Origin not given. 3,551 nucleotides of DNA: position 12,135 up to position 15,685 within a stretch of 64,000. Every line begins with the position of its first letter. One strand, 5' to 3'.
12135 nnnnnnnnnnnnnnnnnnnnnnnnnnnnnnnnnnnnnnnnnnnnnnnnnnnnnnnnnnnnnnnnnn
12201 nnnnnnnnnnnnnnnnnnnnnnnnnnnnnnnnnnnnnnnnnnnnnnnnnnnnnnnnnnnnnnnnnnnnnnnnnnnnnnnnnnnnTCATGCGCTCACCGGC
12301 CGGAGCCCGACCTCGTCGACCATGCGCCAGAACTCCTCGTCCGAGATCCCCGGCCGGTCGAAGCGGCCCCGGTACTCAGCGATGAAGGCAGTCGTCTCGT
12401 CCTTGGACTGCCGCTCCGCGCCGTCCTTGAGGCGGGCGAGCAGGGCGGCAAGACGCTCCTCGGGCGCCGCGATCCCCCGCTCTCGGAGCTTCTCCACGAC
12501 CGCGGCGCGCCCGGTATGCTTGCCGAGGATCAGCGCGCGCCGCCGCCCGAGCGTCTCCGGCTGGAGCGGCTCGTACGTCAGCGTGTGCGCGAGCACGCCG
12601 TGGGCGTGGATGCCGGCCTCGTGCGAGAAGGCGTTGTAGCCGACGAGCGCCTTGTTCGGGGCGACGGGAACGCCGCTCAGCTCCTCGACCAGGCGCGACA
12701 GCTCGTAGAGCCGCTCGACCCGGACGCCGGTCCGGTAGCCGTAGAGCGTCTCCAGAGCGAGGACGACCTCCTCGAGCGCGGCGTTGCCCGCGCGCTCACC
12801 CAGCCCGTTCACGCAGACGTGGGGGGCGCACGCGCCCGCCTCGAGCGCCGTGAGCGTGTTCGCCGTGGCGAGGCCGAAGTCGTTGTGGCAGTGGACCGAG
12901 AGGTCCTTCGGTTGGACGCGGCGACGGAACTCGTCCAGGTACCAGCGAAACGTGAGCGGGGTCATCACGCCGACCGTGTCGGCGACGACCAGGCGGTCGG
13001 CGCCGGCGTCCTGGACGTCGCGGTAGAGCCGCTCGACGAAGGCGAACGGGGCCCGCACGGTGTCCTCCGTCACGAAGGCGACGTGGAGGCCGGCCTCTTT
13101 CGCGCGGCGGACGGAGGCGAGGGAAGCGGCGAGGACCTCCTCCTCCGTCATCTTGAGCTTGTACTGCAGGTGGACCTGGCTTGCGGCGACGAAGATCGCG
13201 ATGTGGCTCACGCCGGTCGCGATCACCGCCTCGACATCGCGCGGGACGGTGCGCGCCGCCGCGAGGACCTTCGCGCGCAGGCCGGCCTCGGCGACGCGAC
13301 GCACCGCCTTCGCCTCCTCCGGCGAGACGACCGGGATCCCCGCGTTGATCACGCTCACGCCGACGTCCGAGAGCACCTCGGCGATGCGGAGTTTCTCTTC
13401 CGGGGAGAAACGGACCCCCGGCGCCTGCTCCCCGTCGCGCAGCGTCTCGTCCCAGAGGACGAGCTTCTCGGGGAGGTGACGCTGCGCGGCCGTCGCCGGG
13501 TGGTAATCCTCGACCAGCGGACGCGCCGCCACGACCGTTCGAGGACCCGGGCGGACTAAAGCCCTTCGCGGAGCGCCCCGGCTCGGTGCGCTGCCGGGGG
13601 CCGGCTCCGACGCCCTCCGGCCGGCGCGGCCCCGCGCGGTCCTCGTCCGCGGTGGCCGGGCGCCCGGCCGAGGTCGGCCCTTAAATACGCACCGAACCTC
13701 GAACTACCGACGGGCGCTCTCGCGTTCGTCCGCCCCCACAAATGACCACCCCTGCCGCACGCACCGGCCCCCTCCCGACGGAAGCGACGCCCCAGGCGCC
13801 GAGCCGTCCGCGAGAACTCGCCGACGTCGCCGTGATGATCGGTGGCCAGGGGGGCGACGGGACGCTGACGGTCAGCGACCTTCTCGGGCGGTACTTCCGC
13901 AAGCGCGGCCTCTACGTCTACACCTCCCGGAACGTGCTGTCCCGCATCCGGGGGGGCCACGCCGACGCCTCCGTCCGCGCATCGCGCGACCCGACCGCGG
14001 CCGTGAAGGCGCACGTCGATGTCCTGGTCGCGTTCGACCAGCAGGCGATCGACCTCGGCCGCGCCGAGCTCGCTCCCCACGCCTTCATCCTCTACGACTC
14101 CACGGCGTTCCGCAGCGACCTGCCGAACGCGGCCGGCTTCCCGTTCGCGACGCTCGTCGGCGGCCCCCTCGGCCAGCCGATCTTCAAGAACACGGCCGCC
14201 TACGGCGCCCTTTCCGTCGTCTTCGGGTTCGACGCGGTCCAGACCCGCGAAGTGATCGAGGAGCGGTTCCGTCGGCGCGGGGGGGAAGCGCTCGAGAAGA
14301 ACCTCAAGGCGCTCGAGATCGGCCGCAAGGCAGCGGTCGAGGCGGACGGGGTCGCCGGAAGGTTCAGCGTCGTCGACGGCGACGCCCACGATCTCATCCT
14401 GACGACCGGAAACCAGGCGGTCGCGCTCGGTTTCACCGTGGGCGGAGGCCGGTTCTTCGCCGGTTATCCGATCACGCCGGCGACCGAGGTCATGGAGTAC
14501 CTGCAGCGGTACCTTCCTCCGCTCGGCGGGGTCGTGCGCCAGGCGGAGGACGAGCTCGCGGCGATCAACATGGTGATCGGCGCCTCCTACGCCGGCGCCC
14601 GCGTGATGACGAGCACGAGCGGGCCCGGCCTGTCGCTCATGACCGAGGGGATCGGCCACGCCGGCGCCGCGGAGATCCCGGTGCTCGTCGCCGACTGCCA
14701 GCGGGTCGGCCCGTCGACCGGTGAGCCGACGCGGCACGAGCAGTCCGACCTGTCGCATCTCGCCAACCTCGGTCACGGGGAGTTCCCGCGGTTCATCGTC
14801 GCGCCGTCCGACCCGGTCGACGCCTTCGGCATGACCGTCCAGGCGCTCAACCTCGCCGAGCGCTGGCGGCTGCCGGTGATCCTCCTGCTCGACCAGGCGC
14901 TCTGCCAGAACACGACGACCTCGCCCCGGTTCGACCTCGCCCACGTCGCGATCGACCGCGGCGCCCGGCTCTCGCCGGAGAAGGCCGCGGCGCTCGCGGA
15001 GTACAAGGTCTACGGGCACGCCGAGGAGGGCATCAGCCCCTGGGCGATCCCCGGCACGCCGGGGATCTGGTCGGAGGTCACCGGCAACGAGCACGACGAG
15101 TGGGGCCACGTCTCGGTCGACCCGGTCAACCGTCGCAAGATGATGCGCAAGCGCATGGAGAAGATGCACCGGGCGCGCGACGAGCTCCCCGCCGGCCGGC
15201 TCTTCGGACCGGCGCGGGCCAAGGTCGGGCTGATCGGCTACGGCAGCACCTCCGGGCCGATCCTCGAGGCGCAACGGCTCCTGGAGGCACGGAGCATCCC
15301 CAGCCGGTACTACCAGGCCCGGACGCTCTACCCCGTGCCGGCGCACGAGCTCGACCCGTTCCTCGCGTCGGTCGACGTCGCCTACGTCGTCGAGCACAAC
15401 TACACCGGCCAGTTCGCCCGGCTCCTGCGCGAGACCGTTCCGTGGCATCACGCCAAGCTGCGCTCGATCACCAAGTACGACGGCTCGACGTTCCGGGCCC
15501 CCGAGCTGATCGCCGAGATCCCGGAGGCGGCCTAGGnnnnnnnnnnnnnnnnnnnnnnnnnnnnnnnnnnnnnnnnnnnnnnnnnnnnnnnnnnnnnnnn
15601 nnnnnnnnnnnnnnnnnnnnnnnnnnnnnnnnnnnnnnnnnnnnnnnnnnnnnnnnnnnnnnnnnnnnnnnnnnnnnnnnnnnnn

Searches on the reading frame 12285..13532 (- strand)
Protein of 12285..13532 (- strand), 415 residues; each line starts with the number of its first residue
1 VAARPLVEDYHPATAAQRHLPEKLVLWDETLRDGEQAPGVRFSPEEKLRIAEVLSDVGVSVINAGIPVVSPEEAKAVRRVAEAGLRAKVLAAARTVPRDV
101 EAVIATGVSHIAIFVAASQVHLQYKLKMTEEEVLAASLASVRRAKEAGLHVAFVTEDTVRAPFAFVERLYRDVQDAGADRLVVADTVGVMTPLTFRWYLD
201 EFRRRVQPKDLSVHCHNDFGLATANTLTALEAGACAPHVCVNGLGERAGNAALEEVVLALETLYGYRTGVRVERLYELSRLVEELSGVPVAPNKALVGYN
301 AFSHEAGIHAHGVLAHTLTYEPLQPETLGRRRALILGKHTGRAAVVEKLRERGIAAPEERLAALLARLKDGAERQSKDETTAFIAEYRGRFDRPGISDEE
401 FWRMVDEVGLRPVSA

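Call 51: search_protein_families(library=pfam, proteins=[window:12285-13532:-], max_evalue=0.01)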
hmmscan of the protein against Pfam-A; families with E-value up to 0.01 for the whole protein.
window:12285-13532:- (415 aa): 2 families
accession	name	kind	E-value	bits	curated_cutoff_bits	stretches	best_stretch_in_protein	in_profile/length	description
PF00682.25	HMGL-like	-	1.3e-75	254.7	29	1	25-282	3-260/260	HMGL-like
PF22617.1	HCS_D2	-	2.1e-23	82.9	27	1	296-375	1-81/82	Homocitrate synthase post-HMGL domain-like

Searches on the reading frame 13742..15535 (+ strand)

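Call 51: search_protein_families(library=pfam, proteins=[window:13742-15535:+], max_evalue=0.01)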
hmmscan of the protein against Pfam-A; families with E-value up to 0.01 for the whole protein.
window:13742-15535:+ (597 aa): 3 families
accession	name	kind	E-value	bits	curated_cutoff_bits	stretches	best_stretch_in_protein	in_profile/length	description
PF01855.24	POR_N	-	1.3e-51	176.1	27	1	236-468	8-229/231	Pyruvate flavodoxin/ferredoxin oxidoreductase, thiamine diP-bdg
PF01558.24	POR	-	3.7e-27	96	27.4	1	37-195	1-172/173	Pyruvate ferredoxin/flavodoxin oxidoreductase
PF17147.9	PFOR_II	-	0.00019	22.2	27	1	493-584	1-97/102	Pyruvate:ferredoxin oxidoreductase core domain II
